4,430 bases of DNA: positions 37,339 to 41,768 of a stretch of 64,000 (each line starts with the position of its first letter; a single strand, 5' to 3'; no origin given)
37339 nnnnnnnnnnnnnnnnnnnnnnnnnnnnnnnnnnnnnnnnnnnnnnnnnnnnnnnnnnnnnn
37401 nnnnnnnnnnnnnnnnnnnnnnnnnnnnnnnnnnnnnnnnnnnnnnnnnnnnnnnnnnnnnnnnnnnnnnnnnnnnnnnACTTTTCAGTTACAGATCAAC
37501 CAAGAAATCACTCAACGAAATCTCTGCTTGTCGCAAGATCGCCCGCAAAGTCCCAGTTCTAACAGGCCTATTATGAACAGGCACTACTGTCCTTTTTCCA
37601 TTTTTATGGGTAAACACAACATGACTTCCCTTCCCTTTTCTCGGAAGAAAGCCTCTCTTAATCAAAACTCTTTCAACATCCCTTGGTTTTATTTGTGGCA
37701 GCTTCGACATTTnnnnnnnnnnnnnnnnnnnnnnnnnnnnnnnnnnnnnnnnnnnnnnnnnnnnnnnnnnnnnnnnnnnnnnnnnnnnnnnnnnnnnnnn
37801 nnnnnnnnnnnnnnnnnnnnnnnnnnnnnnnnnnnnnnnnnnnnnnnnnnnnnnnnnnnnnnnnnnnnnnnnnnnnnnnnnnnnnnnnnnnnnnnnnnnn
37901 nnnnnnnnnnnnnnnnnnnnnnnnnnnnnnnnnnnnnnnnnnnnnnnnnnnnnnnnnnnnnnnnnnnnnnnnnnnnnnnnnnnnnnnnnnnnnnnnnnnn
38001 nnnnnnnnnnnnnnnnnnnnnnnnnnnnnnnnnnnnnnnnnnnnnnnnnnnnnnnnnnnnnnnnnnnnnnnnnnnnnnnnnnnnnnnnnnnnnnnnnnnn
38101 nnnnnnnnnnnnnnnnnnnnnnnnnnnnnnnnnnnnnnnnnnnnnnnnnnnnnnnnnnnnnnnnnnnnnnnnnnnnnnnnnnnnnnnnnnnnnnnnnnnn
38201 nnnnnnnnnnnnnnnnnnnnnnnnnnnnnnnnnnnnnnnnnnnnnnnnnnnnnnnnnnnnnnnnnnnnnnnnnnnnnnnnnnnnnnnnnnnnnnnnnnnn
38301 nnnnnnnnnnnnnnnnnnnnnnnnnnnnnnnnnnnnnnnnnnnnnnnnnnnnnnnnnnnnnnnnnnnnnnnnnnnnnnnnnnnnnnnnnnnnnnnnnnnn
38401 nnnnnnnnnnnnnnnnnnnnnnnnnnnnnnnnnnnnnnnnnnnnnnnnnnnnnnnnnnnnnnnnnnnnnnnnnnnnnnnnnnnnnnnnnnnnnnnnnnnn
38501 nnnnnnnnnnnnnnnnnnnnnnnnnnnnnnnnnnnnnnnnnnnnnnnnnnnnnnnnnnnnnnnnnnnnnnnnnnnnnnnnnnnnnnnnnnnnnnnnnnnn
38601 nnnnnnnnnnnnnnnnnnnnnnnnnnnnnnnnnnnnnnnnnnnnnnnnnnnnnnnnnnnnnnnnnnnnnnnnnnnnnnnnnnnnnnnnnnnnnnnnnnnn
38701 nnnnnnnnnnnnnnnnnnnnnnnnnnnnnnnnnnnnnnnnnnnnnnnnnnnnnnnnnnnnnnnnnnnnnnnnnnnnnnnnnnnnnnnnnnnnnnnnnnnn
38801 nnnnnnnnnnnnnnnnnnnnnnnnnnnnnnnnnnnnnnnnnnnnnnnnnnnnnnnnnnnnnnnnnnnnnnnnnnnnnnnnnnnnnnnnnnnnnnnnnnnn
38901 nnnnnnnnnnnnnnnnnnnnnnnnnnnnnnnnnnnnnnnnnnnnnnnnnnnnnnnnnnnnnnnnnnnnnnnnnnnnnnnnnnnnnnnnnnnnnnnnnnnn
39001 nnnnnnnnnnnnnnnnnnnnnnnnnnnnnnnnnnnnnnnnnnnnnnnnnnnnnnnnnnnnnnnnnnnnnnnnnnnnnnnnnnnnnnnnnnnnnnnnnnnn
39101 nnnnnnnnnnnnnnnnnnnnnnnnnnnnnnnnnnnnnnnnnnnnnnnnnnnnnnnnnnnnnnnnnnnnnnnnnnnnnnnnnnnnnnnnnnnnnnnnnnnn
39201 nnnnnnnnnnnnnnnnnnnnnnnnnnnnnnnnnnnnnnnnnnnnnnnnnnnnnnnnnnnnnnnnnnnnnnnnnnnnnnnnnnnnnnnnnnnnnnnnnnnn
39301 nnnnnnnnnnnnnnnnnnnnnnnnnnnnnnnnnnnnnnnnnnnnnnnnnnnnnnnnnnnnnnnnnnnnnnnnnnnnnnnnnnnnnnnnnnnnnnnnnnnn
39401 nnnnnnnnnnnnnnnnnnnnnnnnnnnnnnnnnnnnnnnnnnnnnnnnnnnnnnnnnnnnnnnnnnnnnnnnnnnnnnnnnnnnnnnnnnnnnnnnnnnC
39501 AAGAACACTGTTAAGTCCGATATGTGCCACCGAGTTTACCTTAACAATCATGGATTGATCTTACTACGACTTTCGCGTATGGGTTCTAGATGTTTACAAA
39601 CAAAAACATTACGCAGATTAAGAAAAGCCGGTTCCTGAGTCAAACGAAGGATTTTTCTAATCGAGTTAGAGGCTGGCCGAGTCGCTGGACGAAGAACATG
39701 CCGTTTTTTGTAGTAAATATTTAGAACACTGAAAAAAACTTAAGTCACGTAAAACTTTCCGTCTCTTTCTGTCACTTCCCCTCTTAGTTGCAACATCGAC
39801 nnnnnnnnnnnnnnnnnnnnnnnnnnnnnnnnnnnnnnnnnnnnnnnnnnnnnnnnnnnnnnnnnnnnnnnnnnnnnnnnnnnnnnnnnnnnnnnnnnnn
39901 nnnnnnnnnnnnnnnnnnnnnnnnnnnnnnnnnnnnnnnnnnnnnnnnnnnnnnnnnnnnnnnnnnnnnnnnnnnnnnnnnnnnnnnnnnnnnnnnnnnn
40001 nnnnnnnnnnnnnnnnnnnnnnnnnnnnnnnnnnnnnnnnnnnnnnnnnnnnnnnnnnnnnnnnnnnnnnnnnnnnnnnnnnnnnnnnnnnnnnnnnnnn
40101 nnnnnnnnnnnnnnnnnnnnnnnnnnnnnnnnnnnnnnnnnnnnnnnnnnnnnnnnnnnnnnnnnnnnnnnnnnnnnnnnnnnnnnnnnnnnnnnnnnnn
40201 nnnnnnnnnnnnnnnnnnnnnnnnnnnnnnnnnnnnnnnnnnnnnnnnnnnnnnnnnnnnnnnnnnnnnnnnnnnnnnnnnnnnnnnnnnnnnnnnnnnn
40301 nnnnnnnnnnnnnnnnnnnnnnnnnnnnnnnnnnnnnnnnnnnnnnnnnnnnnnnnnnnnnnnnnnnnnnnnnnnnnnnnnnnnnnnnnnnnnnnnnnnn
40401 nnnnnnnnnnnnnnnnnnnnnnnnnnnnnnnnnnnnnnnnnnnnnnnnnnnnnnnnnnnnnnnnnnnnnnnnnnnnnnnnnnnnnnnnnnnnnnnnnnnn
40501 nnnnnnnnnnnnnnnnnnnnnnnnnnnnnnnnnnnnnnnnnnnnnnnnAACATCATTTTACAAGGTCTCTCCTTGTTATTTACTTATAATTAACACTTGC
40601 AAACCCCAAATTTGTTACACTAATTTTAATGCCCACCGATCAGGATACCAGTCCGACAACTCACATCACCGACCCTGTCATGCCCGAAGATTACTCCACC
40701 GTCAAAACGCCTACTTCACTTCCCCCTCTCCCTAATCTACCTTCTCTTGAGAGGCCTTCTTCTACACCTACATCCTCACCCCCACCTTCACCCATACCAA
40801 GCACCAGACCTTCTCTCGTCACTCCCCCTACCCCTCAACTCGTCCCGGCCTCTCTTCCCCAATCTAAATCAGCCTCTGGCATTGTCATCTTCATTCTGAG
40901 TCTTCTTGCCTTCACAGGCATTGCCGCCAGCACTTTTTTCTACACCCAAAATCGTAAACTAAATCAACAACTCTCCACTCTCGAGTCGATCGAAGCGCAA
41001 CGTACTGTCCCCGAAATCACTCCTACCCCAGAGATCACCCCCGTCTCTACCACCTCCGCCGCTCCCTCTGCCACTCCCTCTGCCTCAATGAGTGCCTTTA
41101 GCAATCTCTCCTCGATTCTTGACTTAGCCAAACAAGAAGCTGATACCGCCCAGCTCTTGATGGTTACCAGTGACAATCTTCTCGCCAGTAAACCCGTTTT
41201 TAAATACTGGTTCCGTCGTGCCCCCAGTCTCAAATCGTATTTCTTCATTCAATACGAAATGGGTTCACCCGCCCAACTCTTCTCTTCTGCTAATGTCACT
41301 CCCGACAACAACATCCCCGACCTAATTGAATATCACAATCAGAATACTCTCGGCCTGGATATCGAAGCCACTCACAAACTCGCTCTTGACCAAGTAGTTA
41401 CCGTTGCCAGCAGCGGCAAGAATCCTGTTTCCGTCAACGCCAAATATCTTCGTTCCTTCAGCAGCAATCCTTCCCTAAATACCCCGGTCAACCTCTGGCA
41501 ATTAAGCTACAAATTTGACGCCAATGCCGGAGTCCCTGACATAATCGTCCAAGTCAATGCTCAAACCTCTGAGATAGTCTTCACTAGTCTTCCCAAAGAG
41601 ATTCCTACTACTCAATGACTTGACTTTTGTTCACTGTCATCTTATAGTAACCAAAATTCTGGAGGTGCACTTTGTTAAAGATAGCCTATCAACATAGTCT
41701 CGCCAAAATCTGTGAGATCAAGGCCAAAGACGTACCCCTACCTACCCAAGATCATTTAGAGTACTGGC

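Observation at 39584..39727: Second copy of the ~145-bp dispersed repeat, between comM/yifB and dprA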

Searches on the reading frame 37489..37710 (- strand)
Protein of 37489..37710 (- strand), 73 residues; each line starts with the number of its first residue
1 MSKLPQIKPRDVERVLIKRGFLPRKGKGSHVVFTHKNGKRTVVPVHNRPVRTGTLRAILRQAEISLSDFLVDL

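Call 13: search_protein_families(library=pfam, proteins=[window:37489-37710:-])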
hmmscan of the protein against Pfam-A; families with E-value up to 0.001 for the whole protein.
window:37489-37710:- (73 aa): 1 family
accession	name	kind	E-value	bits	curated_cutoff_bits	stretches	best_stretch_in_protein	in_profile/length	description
PF07927.17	HicA_toxin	-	1.3e-16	60.9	27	1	10-64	2-58/58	HicA toxin of bacterial toxin-antitoxin,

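Call 80: find_encoding_contigs(protein=window:37489-37710:-, flank=10000, max_places=10)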
Protein window:37489-37710:- (73 aa): no gene with exactly this product is on record in the collection.

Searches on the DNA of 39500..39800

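Call 7: search_rna_families(source=window, start=39500, end=39800, threshold=evalue, max_evalue=10, show_alignments=3)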
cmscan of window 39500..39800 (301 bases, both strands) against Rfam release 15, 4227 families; matches with E-value up to 10: 2.
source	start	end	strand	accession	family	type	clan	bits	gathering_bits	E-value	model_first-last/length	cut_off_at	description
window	39533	39610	-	RF01714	Ocean-V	Gene; sRNA;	-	16.5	75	0.85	1-72/72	no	Ocean-V RNA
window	39709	39774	+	RF02289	TtnuCD13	Gene; snRNA; snoRNA; CD-box;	-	15.7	75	4.8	1-63/63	no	Tetrahymena snoRNA TtnuCD13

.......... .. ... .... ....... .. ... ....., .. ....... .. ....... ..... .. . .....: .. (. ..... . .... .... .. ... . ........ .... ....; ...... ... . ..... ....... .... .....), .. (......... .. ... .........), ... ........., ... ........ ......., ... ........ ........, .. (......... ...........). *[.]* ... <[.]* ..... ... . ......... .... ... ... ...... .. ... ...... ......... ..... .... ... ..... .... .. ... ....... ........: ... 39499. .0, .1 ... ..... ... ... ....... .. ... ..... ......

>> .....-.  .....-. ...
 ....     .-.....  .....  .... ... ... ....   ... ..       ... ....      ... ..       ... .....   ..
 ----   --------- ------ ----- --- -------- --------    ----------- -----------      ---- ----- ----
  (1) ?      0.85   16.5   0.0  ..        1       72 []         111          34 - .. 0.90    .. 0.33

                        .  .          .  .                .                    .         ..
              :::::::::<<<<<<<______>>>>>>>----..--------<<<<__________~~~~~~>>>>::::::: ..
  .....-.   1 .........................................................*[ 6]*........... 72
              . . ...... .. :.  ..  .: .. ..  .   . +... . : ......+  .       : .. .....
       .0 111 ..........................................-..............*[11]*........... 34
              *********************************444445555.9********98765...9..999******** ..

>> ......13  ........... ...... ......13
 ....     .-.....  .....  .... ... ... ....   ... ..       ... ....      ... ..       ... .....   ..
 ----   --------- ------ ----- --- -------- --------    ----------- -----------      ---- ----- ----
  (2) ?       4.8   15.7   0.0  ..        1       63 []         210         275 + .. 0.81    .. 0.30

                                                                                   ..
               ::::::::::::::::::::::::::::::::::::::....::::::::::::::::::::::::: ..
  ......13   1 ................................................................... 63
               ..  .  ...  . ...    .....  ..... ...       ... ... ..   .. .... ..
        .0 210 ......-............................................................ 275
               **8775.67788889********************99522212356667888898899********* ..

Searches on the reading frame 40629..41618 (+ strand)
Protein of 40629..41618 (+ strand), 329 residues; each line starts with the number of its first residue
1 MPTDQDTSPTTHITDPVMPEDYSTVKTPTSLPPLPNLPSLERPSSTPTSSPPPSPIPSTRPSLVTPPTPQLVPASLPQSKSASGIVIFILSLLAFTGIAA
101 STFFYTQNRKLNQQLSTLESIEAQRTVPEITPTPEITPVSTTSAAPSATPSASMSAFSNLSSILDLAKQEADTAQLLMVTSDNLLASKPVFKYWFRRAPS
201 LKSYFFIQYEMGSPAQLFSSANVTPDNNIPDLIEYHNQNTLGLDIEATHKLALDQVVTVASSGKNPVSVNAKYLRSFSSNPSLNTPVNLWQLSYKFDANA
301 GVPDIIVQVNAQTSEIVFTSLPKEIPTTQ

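Call 13: search_protein_families(library=pfam, proteins=[window:40629-41618:+])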
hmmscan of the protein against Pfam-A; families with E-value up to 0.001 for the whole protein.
window:40629-41618:+ (329 aa): 0 families
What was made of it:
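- Tried and rejected: The 329-aa ORF at 40629 has no Pfam hit and lies beyond dprA (call 13).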

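Call 27: search_protein_families(library=ncbifam, proteins=[window:40629-41618:+], max_evalue=0.01)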
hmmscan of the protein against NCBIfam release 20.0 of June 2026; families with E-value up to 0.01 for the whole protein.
window:40629-41618:+ (329 aa): 0 families
